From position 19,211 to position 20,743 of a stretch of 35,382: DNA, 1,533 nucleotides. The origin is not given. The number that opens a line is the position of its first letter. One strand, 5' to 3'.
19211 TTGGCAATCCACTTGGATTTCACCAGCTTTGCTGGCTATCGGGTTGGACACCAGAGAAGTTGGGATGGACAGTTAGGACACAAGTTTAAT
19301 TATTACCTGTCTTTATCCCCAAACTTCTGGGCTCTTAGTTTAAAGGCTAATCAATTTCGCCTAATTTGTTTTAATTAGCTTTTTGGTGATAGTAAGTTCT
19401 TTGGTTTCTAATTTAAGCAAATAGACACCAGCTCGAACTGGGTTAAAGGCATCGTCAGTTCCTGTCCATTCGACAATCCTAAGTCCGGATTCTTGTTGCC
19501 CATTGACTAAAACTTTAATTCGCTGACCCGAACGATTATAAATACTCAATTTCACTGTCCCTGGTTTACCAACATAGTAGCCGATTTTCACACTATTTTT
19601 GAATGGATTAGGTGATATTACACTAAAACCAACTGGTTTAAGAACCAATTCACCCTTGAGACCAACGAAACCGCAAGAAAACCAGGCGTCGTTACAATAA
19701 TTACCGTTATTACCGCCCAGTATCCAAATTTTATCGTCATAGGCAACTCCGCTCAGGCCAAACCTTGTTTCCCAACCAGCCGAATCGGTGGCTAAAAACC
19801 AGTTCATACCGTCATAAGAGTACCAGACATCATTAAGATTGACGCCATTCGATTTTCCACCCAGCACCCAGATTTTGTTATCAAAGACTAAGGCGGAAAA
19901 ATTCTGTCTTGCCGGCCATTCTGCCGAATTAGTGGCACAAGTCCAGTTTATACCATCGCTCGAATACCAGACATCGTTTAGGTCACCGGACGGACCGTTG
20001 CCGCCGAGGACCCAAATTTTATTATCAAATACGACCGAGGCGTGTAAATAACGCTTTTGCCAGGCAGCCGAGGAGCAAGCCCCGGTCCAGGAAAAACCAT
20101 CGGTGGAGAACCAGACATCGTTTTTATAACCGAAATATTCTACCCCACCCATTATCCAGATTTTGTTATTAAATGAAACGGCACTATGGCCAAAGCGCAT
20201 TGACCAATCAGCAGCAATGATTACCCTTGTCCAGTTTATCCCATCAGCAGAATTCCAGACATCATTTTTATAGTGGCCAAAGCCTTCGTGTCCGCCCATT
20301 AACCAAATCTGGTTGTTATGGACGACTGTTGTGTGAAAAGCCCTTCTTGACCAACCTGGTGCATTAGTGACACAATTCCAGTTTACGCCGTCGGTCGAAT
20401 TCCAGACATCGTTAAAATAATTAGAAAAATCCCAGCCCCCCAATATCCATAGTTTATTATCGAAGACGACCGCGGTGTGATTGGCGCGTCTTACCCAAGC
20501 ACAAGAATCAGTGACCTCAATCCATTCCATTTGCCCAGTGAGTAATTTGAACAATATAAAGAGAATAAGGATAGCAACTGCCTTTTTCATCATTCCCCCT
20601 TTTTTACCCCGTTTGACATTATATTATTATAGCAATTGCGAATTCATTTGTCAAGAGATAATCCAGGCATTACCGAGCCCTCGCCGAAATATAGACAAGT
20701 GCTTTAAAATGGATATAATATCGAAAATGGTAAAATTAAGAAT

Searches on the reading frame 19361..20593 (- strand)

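Call 109: search_protein_families(library=pfam, proteins=[window:19361-20593:-], max_evalue=0.0001)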
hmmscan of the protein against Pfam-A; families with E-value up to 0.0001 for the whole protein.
window:19361-20593:- (410 aa): 9 families
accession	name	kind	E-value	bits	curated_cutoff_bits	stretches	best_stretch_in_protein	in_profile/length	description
PF24681.1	Kelch_KLHDC2_KLHL20_DRC7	-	1.2e-47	162.5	50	3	135-304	1-182/221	KLHDC2/KLHL20/DRC7 Kelch-repeats domain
PF01344.31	Kelch_1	-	4e-36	122.6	20.1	1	35-64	1-30/46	Kelch motif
PF13964.12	Kelch_6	-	7.1e-19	67.5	25.3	0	133-169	2-40/50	Kelch motif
PF24981.1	Beta-prop_ATRN-LZTR1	-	2.9e-18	66.6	50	0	21-112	24-125/289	Attractin/LZTR1 beta-propeller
PF13418.12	Kelch_4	-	3.2e-17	62.6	21.6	0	36-64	2-32/49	Galactose oxidase, central domain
PF07646.21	Kelch_2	-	2.5e-10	40.2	21.3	0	181-222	2-39/48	Kelch motif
PF25210.1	Kelch_FKB95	-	2.5e-07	31.1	70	0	34-115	78-164/268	FKB95, Kelch-repeats domain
PF13860.13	FlgD_ig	-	2.6e-07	31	27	1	346-397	24-75/79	FlgD Ig-like domain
PF18962.6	Por_Secre_tail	-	1.6e-05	25.6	27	1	326-407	1-74/75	Secretion system C-terminal sorting domain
